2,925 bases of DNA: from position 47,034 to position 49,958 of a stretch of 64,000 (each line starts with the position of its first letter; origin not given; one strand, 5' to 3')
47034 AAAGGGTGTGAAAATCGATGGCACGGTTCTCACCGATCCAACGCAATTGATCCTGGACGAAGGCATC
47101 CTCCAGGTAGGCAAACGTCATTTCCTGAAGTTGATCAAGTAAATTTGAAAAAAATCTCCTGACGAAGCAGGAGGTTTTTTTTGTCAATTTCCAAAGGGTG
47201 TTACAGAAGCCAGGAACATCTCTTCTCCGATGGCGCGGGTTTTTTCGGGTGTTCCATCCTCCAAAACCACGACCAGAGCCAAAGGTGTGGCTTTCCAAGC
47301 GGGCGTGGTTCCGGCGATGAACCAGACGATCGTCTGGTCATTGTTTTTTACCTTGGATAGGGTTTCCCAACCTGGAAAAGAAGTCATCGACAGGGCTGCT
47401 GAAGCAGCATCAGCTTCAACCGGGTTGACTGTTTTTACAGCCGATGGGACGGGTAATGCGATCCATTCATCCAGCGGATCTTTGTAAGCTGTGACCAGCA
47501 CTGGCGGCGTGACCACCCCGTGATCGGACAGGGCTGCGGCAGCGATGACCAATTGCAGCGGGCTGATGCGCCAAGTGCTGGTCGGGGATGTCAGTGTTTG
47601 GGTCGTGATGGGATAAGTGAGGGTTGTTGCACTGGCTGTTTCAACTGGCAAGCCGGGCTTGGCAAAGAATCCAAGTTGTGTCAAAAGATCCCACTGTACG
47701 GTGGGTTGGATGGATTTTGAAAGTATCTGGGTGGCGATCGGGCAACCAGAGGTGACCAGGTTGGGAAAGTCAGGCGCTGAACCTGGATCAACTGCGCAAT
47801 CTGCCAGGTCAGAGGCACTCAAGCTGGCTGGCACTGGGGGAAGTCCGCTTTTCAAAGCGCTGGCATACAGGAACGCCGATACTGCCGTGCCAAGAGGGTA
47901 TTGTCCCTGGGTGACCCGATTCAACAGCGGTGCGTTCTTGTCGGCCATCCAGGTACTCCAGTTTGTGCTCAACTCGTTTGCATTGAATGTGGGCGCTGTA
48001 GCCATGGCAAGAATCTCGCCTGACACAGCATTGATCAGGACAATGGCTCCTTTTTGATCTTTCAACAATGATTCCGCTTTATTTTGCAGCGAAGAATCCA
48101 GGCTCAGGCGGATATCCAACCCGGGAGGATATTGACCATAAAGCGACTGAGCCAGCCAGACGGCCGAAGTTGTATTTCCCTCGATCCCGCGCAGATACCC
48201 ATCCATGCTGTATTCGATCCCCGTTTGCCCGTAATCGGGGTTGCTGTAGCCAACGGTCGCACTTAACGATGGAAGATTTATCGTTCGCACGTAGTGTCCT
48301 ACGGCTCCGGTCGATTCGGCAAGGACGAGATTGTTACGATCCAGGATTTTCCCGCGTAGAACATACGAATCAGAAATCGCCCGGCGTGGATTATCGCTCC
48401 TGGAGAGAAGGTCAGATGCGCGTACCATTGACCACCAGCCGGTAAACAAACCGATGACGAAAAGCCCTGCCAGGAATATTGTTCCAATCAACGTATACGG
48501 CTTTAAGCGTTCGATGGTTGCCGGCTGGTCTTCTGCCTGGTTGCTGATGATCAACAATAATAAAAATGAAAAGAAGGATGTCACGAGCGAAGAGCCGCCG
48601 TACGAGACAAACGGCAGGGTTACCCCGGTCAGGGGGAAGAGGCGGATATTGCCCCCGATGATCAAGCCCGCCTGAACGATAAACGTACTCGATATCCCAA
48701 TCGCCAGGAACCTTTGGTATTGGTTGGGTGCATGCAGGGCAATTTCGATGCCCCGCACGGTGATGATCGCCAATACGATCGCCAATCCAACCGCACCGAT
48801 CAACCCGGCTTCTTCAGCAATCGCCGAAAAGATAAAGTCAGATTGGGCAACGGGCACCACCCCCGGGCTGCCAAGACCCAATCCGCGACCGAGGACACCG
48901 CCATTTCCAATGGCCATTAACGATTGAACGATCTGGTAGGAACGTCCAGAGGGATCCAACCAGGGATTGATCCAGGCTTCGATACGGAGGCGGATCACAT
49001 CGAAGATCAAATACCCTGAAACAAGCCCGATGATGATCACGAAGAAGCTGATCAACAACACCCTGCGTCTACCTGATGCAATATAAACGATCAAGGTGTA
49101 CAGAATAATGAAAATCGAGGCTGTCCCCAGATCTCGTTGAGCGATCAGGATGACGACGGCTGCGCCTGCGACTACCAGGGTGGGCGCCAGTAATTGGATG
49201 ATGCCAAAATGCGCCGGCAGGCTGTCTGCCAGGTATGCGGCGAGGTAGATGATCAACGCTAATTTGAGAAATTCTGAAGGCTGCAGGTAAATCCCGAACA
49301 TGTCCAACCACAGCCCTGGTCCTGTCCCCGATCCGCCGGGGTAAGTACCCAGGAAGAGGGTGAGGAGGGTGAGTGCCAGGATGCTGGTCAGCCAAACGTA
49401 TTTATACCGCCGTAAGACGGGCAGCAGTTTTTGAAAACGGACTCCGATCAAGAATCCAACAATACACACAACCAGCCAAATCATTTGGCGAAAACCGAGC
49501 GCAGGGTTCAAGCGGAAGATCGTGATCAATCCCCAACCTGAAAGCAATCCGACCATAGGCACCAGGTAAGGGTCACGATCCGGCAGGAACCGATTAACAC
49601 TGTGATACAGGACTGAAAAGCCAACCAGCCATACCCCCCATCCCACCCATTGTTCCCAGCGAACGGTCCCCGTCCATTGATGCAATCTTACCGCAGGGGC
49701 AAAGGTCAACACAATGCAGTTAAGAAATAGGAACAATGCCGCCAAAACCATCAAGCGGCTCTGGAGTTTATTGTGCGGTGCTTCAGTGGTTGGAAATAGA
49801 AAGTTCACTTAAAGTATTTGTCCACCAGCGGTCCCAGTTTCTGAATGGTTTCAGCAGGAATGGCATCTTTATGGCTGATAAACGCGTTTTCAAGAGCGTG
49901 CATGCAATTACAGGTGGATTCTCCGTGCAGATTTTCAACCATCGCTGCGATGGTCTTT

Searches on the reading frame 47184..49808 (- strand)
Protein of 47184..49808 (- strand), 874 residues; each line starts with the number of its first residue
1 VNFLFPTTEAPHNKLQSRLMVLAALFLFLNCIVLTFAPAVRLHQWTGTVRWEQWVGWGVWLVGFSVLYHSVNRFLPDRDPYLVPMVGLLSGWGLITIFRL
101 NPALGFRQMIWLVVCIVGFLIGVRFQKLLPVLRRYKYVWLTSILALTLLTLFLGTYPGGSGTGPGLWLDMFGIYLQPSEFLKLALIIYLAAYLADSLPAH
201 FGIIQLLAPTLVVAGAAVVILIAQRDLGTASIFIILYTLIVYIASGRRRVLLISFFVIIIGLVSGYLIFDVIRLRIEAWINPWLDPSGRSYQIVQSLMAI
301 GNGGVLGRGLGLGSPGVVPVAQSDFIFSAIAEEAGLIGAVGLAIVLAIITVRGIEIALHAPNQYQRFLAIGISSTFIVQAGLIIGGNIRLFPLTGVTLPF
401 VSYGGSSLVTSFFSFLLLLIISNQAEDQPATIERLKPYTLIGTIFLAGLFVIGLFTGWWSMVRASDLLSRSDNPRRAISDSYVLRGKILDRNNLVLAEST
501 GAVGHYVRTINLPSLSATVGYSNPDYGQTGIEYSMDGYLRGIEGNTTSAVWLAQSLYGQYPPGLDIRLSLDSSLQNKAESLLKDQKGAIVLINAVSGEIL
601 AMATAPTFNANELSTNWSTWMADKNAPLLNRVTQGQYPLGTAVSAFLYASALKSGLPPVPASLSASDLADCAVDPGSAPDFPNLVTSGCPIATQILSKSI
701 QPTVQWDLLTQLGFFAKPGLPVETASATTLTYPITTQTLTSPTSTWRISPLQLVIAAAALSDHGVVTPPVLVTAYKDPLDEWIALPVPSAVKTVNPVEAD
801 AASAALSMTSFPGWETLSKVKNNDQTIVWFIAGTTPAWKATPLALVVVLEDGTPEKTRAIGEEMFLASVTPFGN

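Call 41: search_protein_families(library=ncbifam, proteins=[window:47184-49808:-], max_evalue=1e-10)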
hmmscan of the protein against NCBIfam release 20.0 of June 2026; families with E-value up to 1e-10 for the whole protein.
window:47184-49808:- (874 aa): 9 families
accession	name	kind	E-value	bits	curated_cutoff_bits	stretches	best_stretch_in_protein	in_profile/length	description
TIGR02614.1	ftsW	equivalog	3.2e-68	230.4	337.5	1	106-424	39-356/357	putative lipid II flippase FtsW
TIGR02210.1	rodA_shape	equivalog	1.7e-58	198.4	336.7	1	83-424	5-355/357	rod shape-determining protein RodA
TIGR02615.1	spoVE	exception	8.1e-55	186.7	448.8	1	107-422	40-353/354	stage V sporulation protein E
NF008042.0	PRK10774.1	equivalog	1.3e-38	133.1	493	1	107-423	75-390/405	cell division protein FtsW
TIGR03423.1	pbp2_mrdA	equivalog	6.3e-32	110.9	455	1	522-656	180-324/593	penicillin-binding protein 2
NF008060.0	PRK10794.1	equivalog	5.4e-30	104.6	590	1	116-421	54-359/370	peptidoglycan glycosyltransferase MrdB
NF037961.1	RodA_shape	subfamily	4.7e-25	88.8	150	1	289-422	272-406/415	rod shape-determining protein RodA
NF008061.0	PRK10795.1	equivalog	4.4e-17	61.9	962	1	525-656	205-346/634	peptidoglycan DD-transpeptidase MrdA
NF051842.1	PBP4_5_Efaec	equivalog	7.9e-12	44.3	700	1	525-638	289-412/668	penicillin-binding protein PBP4(5)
